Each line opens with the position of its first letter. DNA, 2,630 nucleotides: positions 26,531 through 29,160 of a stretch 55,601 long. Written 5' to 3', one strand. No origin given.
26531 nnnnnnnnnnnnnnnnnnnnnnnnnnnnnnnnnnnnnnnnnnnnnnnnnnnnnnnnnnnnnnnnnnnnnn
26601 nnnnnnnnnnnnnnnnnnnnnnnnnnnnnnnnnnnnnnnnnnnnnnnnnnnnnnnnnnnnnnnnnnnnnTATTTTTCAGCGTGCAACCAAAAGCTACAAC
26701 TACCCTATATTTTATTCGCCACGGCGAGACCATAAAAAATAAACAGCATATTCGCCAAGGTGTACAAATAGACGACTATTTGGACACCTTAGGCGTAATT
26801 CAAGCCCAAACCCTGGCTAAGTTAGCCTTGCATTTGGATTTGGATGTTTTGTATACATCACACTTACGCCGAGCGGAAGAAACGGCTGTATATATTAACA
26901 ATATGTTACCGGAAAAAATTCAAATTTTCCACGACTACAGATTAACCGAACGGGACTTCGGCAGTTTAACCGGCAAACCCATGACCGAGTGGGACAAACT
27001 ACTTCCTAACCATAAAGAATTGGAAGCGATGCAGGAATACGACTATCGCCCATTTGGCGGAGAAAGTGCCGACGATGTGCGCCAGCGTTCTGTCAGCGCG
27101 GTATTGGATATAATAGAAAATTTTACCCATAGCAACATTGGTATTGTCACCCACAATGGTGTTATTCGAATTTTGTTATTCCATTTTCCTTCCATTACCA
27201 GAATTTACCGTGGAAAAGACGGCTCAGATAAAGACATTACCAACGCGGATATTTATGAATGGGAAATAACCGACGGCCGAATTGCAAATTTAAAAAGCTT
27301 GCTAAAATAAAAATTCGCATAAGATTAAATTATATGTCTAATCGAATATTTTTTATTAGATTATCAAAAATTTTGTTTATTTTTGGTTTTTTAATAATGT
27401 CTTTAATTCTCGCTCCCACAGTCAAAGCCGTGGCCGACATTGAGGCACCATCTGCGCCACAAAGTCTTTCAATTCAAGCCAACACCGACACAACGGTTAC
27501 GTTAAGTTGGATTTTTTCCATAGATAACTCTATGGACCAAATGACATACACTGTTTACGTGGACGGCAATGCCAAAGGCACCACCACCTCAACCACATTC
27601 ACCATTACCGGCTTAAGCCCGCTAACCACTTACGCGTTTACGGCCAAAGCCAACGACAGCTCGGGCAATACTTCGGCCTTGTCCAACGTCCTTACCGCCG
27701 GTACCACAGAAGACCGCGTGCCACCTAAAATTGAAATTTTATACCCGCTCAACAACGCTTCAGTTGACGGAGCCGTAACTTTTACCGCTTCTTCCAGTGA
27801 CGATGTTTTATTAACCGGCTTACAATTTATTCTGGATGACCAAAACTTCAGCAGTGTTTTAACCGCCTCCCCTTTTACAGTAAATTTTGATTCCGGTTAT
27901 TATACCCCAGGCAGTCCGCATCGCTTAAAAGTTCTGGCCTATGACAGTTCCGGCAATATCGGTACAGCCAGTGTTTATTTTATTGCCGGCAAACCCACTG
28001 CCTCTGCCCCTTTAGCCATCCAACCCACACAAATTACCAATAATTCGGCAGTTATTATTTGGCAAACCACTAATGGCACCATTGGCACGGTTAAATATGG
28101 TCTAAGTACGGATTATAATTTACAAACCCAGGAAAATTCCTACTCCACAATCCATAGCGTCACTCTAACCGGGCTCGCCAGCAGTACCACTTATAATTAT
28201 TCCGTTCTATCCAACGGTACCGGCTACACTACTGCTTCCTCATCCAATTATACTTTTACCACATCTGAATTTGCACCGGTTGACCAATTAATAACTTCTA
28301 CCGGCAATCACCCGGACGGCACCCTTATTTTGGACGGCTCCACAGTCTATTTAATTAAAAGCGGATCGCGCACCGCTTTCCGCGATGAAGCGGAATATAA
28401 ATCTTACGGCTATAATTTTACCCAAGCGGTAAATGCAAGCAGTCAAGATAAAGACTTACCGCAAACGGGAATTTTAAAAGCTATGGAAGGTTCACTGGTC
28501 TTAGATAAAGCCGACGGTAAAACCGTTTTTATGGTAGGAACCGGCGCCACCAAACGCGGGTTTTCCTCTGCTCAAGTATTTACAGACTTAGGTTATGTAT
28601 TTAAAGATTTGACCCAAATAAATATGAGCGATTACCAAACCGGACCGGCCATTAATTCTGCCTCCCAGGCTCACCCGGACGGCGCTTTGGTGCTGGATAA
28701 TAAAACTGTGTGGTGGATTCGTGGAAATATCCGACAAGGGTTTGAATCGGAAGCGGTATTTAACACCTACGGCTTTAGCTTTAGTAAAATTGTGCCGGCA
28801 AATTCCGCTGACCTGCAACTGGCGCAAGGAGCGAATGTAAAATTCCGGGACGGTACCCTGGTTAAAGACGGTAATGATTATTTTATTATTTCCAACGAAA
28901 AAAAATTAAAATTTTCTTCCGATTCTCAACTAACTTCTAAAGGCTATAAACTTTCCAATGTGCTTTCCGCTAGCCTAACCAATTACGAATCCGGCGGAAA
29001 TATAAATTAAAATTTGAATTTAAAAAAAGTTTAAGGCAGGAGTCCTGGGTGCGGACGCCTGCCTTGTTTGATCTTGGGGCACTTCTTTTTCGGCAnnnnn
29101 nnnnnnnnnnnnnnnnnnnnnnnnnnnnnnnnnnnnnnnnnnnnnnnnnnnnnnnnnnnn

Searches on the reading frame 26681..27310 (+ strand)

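Call 86: search_protein_families(library=pfam, proteins=[window:26681-27310:+], max_evalue=0.001)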
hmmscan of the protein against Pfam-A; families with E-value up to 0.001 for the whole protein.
window:26681-27310:+ (209 aa): 1 family
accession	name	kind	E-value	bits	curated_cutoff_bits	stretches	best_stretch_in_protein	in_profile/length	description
PF00300.27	His_Phos_1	-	6.9e-36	124.2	21.7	1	9-172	1-161/194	Histidine phosphatase superfamily (branch 1)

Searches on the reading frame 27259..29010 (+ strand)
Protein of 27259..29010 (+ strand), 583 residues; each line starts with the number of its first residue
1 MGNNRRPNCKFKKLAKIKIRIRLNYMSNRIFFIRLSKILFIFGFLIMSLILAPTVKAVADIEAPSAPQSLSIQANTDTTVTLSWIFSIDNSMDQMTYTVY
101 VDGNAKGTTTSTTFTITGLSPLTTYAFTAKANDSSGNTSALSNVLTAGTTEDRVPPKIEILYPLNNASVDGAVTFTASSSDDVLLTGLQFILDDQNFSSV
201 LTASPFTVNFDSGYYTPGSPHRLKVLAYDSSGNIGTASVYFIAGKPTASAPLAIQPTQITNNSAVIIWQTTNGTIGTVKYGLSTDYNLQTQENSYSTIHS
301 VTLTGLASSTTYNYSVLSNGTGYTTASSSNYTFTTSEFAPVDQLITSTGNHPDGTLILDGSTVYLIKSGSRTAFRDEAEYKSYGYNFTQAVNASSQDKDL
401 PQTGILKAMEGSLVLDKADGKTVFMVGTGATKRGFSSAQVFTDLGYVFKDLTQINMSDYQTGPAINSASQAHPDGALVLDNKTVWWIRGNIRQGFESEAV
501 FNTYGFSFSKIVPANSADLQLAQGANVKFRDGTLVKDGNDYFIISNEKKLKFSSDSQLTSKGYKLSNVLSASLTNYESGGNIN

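Call 86: search_protein_families(library=pfam, proteins=[window:27259-29010:+], max_evalue=0.001)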
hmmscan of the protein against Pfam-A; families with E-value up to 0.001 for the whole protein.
window:27259-29010:+ (583 aa): 4 families
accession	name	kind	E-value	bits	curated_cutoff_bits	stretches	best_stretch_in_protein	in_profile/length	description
PF00041.27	fn3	-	6.4e-13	49.2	25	1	65-144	1-80/84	Fibronectin type III domain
PF16656.11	Pur_ac_phosph_N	-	1.4e-09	38.8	30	1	254-335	6-93/93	Purple acid Phosphatase, N-terminal domain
PF17957.7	Big_7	-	3.2e-07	31.3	24.1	1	156-224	1-69/70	Bacterial Ig domain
PF25059.1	FN3_DSCAM-DSCAML_C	-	0.00022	21.9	39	0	108-156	41-89/89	DSCAM/DSCAML C-terminal Fn3-like domain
